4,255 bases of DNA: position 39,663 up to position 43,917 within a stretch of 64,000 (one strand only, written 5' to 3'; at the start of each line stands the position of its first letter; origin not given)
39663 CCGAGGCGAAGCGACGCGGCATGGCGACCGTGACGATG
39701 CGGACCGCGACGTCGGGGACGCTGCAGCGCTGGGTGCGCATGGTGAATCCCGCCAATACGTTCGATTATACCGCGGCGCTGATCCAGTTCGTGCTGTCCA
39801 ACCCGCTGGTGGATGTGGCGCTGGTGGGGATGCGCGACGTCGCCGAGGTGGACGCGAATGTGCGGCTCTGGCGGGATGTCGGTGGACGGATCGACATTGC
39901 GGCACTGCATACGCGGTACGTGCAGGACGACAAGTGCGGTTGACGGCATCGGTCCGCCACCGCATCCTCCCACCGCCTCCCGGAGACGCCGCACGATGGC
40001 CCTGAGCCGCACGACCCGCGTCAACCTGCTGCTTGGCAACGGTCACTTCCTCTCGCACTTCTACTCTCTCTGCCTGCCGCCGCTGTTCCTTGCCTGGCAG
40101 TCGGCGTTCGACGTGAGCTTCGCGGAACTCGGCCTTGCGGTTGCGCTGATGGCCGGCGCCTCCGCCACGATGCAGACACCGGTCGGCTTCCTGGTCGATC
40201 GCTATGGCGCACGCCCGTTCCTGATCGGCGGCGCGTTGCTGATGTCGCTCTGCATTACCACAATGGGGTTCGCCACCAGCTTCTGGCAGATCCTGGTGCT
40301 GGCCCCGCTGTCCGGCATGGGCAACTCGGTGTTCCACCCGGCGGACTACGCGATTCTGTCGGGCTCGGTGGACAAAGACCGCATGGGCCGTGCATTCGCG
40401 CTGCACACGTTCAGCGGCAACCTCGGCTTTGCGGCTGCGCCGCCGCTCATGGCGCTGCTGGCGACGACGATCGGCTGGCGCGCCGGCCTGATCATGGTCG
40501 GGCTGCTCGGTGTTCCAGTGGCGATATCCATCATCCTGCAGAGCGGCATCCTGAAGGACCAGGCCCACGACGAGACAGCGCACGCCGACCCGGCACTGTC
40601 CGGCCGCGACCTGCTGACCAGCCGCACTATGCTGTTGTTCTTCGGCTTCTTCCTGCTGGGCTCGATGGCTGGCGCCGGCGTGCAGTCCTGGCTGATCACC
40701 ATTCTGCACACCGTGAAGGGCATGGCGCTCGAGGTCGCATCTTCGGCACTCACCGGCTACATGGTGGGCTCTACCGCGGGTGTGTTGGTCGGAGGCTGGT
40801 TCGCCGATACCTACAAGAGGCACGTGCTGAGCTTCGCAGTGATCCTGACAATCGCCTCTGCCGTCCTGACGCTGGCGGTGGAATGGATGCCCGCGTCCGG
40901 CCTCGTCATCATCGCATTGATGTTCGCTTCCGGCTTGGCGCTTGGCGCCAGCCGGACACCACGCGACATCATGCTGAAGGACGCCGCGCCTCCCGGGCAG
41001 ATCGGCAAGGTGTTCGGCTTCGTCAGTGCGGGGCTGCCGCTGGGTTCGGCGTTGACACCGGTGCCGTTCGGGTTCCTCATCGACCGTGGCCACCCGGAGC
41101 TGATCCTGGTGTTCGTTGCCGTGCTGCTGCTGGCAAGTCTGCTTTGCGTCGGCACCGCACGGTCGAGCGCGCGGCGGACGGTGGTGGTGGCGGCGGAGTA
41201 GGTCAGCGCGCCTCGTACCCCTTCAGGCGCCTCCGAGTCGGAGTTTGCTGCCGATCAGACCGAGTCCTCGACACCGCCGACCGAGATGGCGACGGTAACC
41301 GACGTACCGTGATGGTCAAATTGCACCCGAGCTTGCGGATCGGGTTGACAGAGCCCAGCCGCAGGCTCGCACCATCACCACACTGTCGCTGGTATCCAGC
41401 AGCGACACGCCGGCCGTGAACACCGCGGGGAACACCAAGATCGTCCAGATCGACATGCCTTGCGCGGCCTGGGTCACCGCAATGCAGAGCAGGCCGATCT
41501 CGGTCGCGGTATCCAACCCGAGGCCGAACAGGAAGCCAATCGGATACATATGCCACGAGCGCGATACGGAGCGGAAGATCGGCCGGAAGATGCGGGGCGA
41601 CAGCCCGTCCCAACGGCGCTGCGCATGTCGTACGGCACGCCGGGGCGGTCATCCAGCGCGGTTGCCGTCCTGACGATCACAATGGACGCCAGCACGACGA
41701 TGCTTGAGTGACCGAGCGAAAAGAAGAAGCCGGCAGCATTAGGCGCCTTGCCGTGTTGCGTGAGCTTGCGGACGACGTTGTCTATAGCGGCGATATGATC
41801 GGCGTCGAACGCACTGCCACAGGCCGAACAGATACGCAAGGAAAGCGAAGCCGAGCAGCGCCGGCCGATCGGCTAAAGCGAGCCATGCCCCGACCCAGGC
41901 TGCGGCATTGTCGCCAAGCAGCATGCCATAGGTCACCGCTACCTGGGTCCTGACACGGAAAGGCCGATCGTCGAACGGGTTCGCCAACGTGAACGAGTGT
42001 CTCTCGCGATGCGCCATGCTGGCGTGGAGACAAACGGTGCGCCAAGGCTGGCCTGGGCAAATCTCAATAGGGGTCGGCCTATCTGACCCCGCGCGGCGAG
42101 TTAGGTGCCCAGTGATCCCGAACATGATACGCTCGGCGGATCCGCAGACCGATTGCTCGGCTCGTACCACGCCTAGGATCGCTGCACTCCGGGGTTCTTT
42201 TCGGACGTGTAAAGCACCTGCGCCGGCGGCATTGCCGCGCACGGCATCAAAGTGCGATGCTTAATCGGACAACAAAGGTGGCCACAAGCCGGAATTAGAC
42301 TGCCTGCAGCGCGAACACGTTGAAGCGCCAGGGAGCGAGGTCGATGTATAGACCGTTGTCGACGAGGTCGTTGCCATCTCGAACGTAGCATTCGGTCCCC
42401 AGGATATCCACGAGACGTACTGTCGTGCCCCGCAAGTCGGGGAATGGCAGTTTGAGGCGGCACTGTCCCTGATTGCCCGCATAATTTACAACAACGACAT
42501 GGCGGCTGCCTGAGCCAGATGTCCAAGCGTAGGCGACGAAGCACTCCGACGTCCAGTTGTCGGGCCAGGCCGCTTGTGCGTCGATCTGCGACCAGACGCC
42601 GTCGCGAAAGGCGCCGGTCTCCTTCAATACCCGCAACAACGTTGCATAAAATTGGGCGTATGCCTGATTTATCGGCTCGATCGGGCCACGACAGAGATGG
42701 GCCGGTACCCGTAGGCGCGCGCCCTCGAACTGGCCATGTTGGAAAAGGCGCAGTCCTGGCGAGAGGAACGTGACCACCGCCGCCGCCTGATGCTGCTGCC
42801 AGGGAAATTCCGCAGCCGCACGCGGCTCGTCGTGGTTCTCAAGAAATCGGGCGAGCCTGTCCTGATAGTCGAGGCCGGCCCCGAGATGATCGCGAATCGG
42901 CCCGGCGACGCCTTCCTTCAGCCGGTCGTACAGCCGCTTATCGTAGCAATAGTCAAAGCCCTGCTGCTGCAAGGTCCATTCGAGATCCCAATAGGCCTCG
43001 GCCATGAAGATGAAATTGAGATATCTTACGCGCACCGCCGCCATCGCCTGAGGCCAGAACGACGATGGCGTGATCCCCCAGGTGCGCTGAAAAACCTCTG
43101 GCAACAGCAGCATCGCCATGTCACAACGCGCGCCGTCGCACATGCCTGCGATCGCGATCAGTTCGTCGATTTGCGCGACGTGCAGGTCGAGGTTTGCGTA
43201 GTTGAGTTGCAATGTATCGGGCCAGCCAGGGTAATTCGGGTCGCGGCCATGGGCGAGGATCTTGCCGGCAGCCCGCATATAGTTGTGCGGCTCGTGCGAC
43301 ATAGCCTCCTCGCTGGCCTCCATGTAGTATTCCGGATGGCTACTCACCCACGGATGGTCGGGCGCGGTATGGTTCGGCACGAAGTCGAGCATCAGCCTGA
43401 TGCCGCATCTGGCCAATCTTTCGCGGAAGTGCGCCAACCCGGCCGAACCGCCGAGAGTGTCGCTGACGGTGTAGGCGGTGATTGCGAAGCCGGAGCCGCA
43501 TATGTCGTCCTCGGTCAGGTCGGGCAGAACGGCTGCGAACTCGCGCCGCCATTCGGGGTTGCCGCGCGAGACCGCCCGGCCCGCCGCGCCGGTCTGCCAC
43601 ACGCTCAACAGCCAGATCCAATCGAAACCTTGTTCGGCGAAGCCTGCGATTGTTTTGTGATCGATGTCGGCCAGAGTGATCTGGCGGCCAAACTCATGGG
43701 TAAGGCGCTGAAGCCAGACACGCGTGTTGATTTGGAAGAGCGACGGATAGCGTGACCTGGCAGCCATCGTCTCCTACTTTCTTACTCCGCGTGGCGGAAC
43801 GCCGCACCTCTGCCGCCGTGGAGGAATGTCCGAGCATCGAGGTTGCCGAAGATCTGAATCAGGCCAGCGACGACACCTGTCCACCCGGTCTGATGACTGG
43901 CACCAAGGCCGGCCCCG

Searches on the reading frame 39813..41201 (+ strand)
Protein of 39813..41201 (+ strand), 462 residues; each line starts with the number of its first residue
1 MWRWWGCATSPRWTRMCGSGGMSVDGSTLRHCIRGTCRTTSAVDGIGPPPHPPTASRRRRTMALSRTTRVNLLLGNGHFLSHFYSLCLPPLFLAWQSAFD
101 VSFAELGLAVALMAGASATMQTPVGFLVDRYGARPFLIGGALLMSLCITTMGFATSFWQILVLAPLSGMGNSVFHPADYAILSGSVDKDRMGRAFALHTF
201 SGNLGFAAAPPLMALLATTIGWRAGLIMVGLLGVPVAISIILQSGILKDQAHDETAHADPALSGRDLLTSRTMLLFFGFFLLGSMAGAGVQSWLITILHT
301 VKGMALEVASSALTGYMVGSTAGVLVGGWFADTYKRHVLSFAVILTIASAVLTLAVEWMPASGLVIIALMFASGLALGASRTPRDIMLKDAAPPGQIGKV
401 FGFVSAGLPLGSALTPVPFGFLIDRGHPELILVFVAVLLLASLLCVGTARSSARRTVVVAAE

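Call 26: search_protein_families(library=pfam, proteins=[window:39813-41201:+], max_evalue=0.0001)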
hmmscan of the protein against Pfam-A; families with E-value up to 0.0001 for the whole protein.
window:39813-41201:+ (462 aa): 2 families
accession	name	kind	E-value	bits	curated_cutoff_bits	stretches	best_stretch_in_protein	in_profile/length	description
PF07690.21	MFS_1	-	1.5e-46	159.4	33.4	2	77-306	4-238/347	Major Facilitator Superfamily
PF00083.30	Sugar_tr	-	7.4e-05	22.2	22.3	0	109-170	51-115/452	Sugar (and other) transporter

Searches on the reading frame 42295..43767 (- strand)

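Call 27: search_protein_families(library=pfam, proteins=[window:42295-43767:-], max_evalue=0.0001)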
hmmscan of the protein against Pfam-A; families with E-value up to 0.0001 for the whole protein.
window:42295-43767:- (490 aa): 1 family
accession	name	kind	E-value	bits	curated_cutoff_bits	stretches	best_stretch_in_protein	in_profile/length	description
PF00128.31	Alpha-amylase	-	1.1e-07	31.9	22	1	93-155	50-106/446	Alpha amylase, catalytic domain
